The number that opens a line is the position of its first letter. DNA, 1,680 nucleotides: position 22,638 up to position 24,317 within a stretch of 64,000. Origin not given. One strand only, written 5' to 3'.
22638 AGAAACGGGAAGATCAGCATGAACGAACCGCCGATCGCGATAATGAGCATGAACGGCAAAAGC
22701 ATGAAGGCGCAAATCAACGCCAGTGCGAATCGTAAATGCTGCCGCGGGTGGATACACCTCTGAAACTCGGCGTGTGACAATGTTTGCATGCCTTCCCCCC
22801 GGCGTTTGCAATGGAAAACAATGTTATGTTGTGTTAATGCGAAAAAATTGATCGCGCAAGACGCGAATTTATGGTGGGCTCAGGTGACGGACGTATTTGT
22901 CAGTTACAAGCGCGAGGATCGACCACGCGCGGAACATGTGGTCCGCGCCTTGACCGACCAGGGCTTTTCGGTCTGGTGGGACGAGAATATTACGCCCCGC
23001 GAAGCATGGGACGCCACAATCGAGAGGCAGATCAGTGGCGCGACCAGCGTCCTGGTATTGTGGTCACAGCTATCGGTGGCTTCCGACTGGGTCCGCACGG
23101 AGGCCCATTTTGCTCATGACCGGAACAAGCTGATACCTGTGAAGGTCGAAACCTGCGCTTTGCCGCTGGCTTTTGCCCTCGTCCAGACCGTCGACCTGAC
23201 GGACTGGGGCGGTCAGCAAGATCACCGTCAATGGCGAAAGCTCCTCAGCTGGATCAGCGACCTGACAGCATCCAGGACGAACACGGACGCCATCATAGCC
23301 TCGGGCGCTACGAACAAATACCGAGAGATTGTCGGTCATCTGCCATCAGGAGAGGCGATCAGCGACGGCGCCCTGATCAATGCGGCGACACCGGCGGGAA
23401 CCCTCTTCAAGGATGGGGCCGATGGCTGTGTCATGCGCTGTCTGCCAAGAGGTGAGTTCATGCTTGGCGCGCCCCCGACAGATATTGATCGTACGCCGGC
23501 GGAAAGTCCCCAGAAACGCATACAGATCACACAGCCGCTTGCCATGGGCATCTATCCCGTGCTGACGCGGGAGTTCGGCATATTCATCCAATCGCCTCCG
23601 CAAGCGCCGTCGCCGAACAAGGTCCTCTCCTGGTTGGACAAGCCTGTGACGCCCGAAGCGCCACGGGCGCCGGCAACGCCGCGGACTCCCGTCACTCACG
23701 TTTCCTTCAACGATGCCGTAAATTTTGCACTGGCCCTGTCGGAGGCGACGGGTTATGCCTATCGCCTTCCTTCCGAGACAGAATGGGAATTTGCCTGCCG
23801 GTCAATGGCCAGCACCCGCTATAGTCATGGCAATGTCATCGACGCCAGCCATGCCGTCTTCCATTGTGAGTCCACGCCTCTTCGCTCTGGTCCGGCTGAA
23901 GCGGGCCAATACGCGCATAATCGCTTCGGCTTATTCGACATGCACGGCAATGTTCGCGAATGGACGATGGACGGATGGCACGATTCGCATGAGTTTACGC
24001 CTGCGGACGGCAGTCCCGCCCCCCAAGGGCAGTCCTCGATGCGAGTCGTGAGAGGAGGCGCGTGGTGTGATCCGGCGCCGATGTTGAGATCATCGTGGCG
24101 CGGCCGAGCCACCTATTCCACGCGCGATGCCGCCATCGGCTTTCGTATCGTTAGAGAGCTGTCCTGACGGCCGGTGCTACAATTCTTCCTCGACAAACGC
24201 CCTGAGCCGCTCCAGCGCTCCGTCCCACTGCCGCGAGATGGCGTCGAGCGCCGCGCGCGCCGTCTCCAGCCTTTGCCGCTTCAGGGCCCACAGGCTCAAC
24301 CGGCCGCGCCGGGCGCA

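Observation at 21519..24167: Lower-GC islet encoding a TIR-FGE(SUMF1) fusion protein next to a degenerate M48-like membrane protein: candidate uncharacterised conflict/defence module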

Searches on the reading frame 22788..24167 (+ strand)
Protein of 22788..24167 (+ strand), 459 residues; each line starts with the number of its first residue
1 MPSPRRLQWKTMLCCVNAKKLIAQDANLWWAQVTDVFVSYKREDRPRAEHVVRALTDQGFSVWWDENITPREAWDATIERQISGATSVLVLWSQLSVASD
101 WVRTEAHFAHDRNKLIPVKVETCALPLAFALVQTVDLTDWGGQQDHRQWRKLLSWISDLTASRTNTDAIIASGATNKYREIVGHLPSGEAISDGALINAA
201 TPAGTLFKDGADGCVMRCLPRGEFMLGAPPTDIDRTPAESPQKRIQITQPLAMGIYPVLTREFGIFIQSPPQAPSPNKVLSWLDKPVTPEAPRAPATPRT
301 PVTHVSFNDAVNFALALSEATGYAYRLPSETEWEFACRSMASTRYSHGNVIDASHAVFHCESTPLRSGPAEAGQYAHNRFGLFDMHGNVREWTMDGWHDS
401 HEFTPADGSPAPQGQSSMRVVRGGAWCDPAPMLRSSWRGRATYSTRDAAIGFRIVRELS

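Call 3: search_protein_families(library=pfam, proteins=[window:22788-24167:+], max_evalue=0.01)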
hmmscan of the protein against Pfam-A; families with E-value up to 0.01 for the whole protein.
window:22788-24167:+ (459 aa): 3 families
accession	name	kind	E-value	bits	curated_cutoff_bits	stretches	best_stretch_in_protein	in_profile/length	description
PF03781.23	FGE-sulfatase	-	1.6e-44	152.9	23.3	1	219-456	8-255/255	Sulfatase-modifying factor enzyme 1-like domain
PF13676.11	TIR_2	-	2.9e-25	89.5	28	1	36-153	1-122/122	TIR domain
PF08937.16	ThsB_TIR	-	0.0018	19.1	21.2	1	37-116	1-91/100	Thoeris protein ThsB, TIR-like domain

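Call 4: search_protein_families(library=padloc, proteins=[window:22788-24167:+], max_evalue=0.1)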
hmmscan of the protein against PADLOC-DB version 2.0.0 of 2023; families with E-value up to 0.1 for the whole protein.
window:22788-24167:+ (459 aa): 7 families
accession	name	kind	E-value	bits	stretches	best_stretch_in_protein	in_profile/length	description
PDLC02012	SAVED5--SAVED_TIR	-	7.7e-10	36.4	1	32-113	12-95/404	-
PDLC05062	PDC-S66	-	9e-05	20.1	1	32-103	147-220/282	-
PDLC00436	ThsB1|ThsB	-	0.0019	15.7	1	32-110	34-117/183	TIR-like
PDLC00728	Effector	-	0.0035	14.4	1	33-103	9-81/432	TIR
PDLC00426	ThsB1|ThsB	-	0.0074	13.6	1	33-118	237-330/352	TIR-like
PDLC00419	ThsB1|ThsB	-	0.0091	13.8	1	33-112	27-111/165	TIR-like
PDLC00420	ThsB1|ThsB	-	0.016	12.4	1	34-103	2-75/319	TIR-like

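Call 5: find_homologous_proteins(query=window:22788-24167:+, max_evalue=0.00001)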
Query window:22788-24167:+ (459 aa): 1442 proteins with E <= 0.00001 among 8000 candidates; the best 120 are listed.
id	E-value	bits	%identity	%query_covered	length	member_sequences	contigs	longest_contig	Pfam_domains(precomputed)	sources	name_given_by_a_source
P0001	0.0e+0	1049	100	98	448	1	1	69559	PF03781.23,PF13676.12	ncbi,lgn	-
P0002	9.1e-150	518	55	93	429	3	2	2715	PF03781.23,PF13676.12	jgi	jgi:sulfatase modifying factor 1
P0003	1.5e-147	510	54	93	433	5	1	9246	PF03781.23,PF13676.12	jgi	jgi:sulfatase modifying factor 1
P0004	5.2e-147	509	56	93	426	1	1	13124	PF03781.23,PF13676.12,PF08937.17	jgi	jgi:formylglycine-generating enzyme required for sulfatase activity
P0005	1.6e-144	500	52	93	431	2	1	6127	PF03781.23,PF13676.12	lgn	-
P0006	2.0e-144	500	54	93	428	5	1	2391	PF03781.23,PF13676.12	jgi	jgi:formylglycine-generating enzyme required for sulfatase activity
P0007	2.2e-144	500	53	93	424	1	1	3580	PF03781.23,PF13676.12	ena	-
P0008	5.9e-144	499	53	93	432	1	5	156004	PF03781.23,PF13676.12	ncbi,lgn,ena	-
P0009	6.0e-144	498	53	93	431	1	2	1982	PF03781.23,PF13676.12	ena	-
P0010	1.2e-143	497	55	93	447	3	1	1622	PF03781.23,PF13676.12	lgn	-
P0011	1.5e-143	497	53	93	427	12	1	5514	PF03781.23,PF13676.12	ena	-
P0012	3.6e-143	496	53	93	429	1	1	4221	PF03781.23,PF13676.12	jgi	-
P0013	9.4e-143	495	53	93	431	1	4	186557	PF03781.23,PF13676.12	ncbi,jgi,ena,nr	ncbi:MAG TPA: SUMF1/EgtB/PvdO family nonheme iron enzyme [Methylovirgula sp.]|nr:SUMF1/EgtB/PvdO fam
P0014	1.2e-142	494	54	93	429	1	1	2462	PF03781.23,PF13676.12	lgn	-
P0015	1.7e-142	494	53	93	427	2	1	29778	PF03781.23,PF13676.12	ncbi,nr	ncbi:MAG TPA: SUMF1/EgtB/PvdO family nonheme iron enzyme [Caulobacteraceae bacterium]|nr:SUMF1/EgtB/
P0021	2.0e-141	490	52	93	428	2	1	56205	PF03781.23,PF13676.12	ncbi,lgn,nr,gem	ncbi:MAG TPA: SUMF1/EgtB/PvdO family nonheme iron enzyme [Caulobacteraceae bacterium]|nr:SUMF1/EgtB/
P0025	4.8e-141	489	51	93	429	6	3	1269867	PF03781.23,PF13676.12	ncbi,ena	-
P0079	1.1e-134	468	52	93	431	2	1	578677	PF03781.23,PF13676.12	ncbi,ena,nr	ncbi:MAG: SUMF1/EgtB/PvdO family nonheme iron enzyme [Acidobacteriaceae bacterium]|nr:SUMF1/EgtB/Pvd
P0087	4.3e-134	466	53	93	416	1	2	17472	PF03781.23,PF13676.12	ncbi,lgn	ncbi:MAG: SUMF1/EgtB/PvdO family nonheme iron enzyme [Janthinobacterium lividum]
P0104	3.0e-133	463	53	93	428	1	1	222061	PF03781.23,PF13676.12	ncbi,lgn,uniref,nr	ncbi:SUMF1/EgtB/PvdO family nonheme iron enzyme [Sphingomonas sp. AR_OL41]|uniref:SUMF1/EgtB/PvdO fa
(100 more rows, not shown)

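Call 6: search_protein_families(library=ncbifam, proteins=[window:22788-24167:+], max_evalue=0.01)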
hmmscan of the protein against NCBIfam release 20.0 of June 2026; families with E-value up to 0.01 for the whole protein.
window:22788-24167:+ (459 aa): 9 families
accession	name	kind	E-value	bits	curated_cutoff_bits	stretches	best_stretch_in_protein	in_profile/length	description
NF051459.1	pyoverdine_PvdO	equivalog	4.7e-43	147.2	500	1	196-458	16-280/280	dihydropyoverdine dehydrogenase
TIGR03525.2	GldK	equivalog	2.7e-21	76.4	350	1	321-457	252-406/408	T9SS ring complex lipoprotein PorK/GldK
TIGR03440.2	egtB_TIGR03440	equivalog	2.8e-15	56.3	360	1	294-454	268-412/413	ergothioneine biosynthesis protein EgtB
NF041186.1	SenA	equivalog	1.2e-09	38.1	420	1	295-455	266-381/382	selenoneine synthase SenA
TIGR02171.1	Fb_sc_TIGR02171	subfamily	5.2e-08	31.4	544.35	1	324-455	158-280/912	TIGR02171 family lipoprotein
TIGR03530.1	GldJ_short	equivalog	1.1e-06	27.8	382.9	0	324-349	209-234/396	gliding motility lipoprotein GldJ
TIGR03524.1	GldJ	equivalog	2.2e-06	26.7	458.2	1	371-396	339-364/559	gliding motility lipoprotein GldJ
NF058526.1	Thoeris_type3_ThcB4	equivalog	3.2e-06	26.2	220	1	36-112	130-208/375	Thoeris type III anti-phage system protein ThcB4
TIGR04344.1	ovoA_Nterm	equivalog_domain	8.8e-05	21.6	400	1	304-427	299-417/444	5-histidylcysteine sulfoxide synthase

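Call 8: find_encoding_contigs(protein=P0001, flank=10000, max_places=4)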
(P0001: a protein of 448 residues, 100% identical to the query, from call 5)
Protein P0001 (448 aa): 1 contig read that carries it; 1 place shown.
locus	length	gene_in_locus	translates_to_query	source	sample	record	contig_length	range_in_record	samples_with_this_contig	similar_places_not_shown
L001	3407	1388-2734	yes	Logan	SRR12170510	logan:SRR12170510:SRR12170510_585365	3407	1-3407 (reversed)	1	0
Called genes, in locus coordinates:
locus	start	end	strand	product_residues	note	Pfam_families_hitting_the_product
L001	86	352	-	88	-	-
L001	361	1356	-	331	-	PF01435:Peptidase_M48 (faint)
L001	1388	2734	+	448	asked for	PF13676:TIR_2, PF03781:FGE-sulfatase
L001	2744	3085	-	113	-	PF01022:HTH_5, PF01047:MarR (faint), PF12840:HTH_20, PF13412:HTH_24 (weak)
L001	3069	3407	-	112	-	?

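Call 14: find_related_loci(query=A1, collection=genome_contigs, flank=10000)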
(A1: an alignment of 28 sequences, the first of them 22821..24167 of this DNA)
Query A1 (448 aa) in genome_contigs; peptide patterns used: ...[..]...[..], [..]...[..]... (x = any residue, [..] = any of these).
600 stretches matched a pattern (row limit reached: there are more); 577 encode a relative of the query (tblastn E <= 1e-3); the best 80 are kept; 80 distinct loci.
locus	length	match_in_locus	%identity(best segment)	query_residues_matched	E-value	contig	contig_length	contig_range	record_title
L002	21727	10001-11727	33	22-447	1e-64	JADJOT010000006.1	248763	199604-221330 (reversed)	MAG: Candidatus Accumulibacter affinis isolate Fred_18-Q3-R57-64_BAT3C.720 tig00350984-10-2483810, whole genome shotgun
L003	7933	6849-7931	30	24-441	7e-55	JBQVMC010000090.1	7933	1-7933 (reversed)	MAG: Methanosarcinaceae archaeon isolate Jaco_10860_bin3 c_000000000093, whole genome shotgun sequence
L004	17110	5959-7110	32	22-446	5e-52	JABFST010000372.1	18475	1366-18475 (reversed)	MAG: Methylococcaceae bacterium isolate WB-IL-19 seq_1395, whole genome shotgun sequence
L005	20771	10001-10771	38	200-447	6e-42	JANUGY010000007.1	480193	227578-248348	Massilia kyonggiensis strain JCM 19189 7, whole genome shotgun sequence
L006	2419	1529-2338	35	190-445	1e-41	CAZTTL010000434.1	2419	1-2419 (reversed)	MAG TPA_asm: uncultured Rhodoplanes sp. isolate SRP214966_co3_393 genome assembly, contig: NODE_110272_length_2419_cov_4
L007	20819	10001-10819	35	183-447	7e-41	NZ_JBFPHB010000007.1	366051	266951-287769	MAG: Leptothrix ochracea isolate DE1.021 NODE_8_length_366051_cov_24_768397, whole genome shotgun sequence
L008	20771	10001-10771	37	200-447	6e-40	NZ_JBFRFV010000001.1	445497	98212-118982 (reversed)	Massilia sp. 2TAF26 SCAFFOLD_0, whole genome shotgun sequence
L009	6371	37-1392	37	208-444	4e-39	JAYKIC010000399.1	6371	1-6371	MAG: Leptolyngbyaceae cyanobacterium isolate 318773 NODE_49065311, whole genome shotgun sequence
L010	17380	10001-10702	38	196-447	2e-39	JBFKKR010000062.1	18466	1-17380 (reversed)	MAG: Pseudomonadales bacterium isolate Mix_sand21.2022.07.Z.54 k141_2099737_length_18466_cov_18.8916, whole genome shotg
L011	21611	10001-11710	36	22-447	3e-39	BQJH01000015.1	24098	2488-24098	MAG: Hyphococcus sp. DHS20C05 DNA, sequence015, whole genome shotgun sequence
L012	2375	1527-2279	35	191-445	1e-39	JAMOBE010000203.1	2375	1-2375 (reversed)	MAG: Alphaproteobacteria bacterium isolate YQV-1 scaffold_3751, whole genome shotgun sequence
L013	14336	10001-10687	35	205-447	4e-39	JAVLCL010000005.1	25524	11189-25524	MAG: Halothece sp. Uz-M2-17 NODE_437_length_25524_cov_3.789862, whole genome shotgun sequence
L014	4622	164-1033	34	193-447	4e-39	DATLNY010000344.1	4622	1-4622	MAG TPA_asm: Candidatus Saccharimonadia bacterium isolate SMAG_U13812 k141_1441122, whole genome shotgun sequence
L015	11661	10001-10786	35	196-447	2e-38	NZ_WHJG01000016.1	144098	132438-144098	Massilia frigida strain CCM 8695 NODE_16_length_144098_cov_7.530058, whole genome shotgun sequence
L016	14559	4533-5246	36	202-443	1e-38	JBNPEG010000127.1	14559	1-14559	MAG: Elainellaceae cyanobacterium isolate fr_S2C359 S2CNODE_1075_length_14559_cov_85_872228, whole genome shotgun sequen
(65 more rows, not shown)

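Call 15: find_encoding_contigs(protein=P0021, flank=8000, max_places=2)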
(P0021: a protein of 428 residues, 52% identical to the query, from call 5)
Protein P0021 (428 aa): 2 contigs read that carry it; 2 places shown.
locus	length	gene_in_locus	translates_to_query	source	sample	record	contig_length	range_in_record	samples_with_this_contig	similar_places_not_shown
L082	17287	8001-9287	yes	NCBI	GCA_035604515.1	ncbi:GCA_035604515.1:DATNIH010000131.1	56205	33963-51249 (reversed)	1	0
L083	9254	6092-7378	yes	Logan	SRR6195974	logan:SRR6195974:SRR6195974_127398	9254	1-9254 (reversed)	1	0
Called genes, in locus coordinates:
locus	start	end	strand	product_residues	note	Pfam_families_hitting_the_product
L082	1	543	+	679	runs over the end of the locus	PF05649:Peptidase_M13_N, PF01431:Peptidase_M13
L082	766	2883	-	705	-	PF00989:PAS (weak), PF08448:PAS_4, PF13426:PAS_9, PF00512:HisKA, PF02518:HATPase_c, PF00072:Response_reg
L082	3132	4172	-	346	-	-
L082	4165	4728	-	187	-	PF07638:Sigma70_ECF (weak), PF04542:Sigma70_r2, PF08281:Sigma70_r4_2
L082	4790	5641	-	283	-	-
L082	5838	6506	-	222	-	-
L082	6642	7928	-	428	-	-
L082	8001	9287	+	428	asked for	PF13676:TIR_2, PF03781:FGE-sulfatase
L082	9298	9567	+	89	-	-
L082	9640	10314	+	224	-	PF01323:DSBA, PF13743:Thioredoxin_5 (weak)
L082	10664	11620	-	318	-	PF01634:HisG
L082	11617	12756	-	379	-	PF13393:tRNA-synt_His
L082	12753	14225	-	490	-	PF13393:tRNA-synt_His, PF03129:HGTP_anticodon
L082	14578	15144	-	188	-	-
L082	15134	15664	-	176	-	PF04542:Sigma70_r2, PF08281:Sigma70_r4_2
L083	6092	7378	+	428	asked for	PF13676:TIR_2, PF03781:FGE-sulfatase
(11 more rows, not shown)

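Call 16: find_encoding_contigs(protein=P0104, flank=8000, max_places=2)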
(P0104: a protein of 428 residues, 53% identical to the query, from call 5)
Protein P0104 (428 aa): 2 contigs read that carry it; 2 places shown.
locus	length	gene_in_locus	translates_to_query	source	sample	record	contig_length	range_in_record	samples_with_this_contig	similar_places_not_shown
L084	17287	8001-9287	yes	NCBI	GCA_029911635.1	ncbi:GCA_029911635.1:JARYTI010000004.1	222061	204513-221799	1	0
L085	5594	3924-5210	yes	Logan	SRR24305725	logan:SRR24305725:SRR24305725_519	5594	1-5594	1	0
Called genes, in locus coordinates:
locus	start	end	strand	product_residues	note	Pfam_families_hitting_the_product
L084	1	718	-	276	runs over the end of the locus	PF00106:adh_short, PF13561:adh_short_C2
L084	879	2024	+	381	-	PF02771:Acyl-CoA_dh_N, PF02770:Acyl-CoA_dh_M, PF00441:Acyl-CoA_dh_1, PF22924:ACOX_C_alpha1 (faint), PF08028:Acyl-CoA_dh_2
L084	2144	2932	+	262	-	PF00106:adh_short, PF08659:KR (weak), PF13561:adh_short_C2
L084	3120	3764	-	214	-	PF13650:Asp_protease_2, PF13975:gag-asp_proteas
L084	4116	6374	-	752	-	PF00390:malic, PF03949:Malic_M, PF01515:PTA_PTB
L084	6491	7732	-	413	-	PF03544:TonB_C (weak)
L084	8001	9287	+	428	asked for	PF13676:TIR_2, PF03781:FGE-sulfatase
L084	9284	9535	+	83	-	-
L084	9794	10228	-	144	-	-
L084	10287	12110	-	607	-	PF05960:DUF885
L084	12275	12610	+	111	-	-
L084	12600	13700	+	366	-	PF06114:Peptidase_M78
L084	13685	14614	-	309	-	PF18746:aGPT-Pplase3, PF18724:ADDT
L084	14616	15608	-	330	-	PF00303:Thymidylat_synt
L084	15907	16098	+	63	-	PF04255:DUF433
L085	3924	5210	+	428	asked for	PF13676:TIR_2, PF03781:FGE-sulfatase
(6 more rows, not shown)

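Call 17: find_encoding_contigs(protein=P0025, flank=8000, max_places=2)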
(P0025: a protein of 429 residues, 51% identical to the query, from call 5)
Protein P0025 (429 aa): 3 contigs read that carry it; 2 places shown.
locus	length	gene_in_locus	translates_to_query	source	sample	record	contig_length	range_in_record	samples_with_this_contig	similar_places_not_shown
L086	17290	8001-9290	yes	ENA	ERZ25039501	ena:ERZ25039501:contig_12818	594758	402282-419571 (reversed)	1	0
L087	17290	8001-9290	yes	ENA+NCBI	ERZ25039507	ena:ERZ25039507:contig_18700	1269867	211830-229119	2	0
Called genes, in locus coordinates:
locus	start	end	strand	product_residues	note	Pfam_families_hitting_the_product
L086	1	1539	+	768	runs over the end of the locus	PF04760:IF2_N, PF00009:GTP_EFTU, PF01926:MMR_HSR1, PF22042:EF-G_D2, PF11987:IF-2, PF03144:GTP_EFTU_D2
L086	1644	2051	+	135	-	PF02033:RBFA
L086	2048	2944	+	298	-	PF01509:TruB_N, PF16198:TruB_C_2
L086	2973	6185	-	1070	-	PF00324:AA_permease, PF13520:AA_permease_2, PF00672:HAMP (weak), PF00990:GGDEF, PF00563:EAL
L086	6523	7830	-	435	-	-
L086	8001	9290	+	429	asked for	PF13676:TIR_2, PF03781:FGE-sulfatase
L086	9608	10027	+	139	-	PF00571:CBS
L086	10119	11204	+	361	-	PF12697:Abhydrolase_6 (weak), PF00561:Abhydrolase_1, PF12146:Hydrolase_4 (faint)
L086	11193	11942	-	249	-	PF23023:Anti-Pycsar_Apyc1 (weak), PF00753:Lactamase_B (weak), PF13483:Lactamase_B_3 (weak), PF12706:Lactamase_B_2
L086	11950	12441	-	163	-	PF12616:DUF3775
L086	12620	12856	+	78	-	-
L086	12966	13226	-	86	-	PF10025:DUF2267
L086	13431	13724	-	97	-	PF01553:Acyltransferase (faint)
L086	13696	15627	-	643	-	PF00501:AMP-binding, PF01553:Acyltransferase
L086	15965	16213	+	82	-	-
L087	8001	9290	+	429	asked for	PF13676:TIR_2, PF03781:FGE-sulfatase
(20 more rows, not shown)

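Call 22: find_encoding_contigs(protein=P0124, flank=8000, max_places=4)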
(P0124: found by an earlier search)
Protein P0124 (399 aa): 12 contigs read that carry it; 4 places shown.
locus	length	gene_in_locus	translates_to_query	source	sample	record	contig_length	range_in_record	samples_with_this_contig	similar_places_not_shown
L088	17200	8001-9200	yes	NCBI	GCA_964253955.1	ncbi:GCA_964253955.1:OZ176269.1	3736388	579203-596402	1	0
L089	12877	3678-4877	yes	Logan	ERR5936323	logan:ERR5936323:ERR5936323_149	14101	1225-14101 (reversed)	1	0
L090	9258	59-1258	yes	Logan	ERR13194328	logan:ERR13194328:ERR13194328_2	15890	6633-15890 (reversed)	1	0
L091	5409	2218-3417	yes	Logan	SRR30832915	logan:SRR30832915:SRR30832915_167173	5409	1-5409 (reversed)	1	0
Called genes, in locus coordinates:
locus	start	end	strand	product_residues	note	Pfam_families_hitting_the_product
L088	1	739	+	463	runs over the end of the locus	PF05221:AdoHcyase, PF00670:AdoHcyase_NAD, PF02826:2-Hacid_dh_C, PF07991:KARI_N (weak)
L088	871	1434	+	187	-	-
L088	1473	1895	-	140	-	PF12200:DUF3597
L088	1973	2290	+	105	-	PF03091:CutA1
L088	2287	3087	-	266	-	-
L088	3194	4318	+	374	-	PF00144:Beta-lactamase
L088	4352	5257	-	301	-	PF00892:EamA (weak)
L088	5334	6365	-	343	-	PF01118:Semialdhyde_dh, PF02774:Semialdhyde_dhC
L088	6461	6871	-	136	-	PF00072:Response_reg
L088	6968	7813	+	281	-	PF00070:Pyr_redox (faint), PF01494:FAD_binding_3 (weak), PF07992:Pyr_redox_2, PF12831:FAD_oxidored (weak), PF13738:Pyr_redox_3 (weak), PF13450:NAD_binding_8 (weak), PF13738:Pyr_redox_3, PF07992:Pyr_redox_2 (weak), +5 more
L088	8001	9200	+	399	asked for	PF00155:Aminotran_1_2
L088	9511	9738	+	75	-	-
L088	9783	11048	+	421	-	PF00534:Glycos_transf_1, PF13692:Glyco_trans_1_4, PF20706:GT4-conflict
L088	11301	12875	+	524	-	PF02881:SRP54_N, PF00448:SRP54, PF01656:CbiA (weak), PF02978:SRP_SPB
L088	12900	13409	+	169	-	PF00886:Ribosomal_S16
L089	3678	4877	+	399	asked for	PF00155:Aminotran_1_2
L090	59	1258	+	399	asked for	PF00155:Aminotran_1_2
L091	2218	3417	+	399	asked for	PF00155:Aminotran_1_2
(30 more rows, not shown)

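Call 23: find_encoding_contigs(protein=P0133, flank=8000, max_places=2)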
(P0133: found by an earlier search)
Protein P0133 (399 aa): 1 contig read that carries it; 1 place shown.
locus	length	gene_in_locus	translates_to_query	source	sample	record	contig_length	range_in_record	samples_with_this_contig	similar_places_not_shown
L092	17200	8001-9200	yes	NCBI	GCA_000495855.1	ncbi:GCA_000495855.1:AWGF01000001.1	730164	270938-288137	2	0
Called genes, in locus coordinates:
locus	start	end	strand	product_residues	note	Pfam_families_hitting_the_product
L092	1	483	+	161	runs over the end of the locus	PF01346:FKBP_N (weak), PF00254:FKBP_C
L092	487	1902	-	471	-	PF00144:Beta-lactamase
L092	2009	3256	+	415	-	PF00070:Pyr_redox (faint), PF00890:FAD_binding_2 (weak), PF01266:DAO (weak), PF01494:FAD_binding_3, PF05834:Lycopene_cycl (faint), PF07992:Pyr_redox_2 (weak), PF13738:Pyr_redox_3 (faint)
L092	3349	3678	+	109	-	-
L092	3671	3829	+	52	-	-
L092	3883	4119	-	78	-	PF03966:Trm112p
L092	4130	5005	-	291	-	PF00085:Thioredoxin, PF13098:Thioredoxin_2 (weak), PF14559:TPR_19, PF14561:TPR_20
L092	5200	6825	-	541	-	PF06609:TRI12 (weak), PF13347:MFS_2 (faint), PF00083:Sugar_tr, PF07690:MFS_1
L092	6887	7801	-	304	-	PF00149:Metallophos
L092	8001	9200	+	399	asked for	PF00155:Aminotran_1_2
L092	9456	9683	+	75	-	-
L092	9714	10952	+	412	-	PF20706:GT4-conflict (weak), PF00534:Glycos_transf_1, PF13692:Glyco_trans_1_4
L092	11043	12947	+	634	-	PF22847:Glyco_hydro_43_rel, PF00251:Glyco_hydro_32N (faint), PF04616:Glyco_hydro_43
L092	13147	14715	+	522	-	-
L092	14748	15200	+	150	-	PF00886:Ribosomal_S16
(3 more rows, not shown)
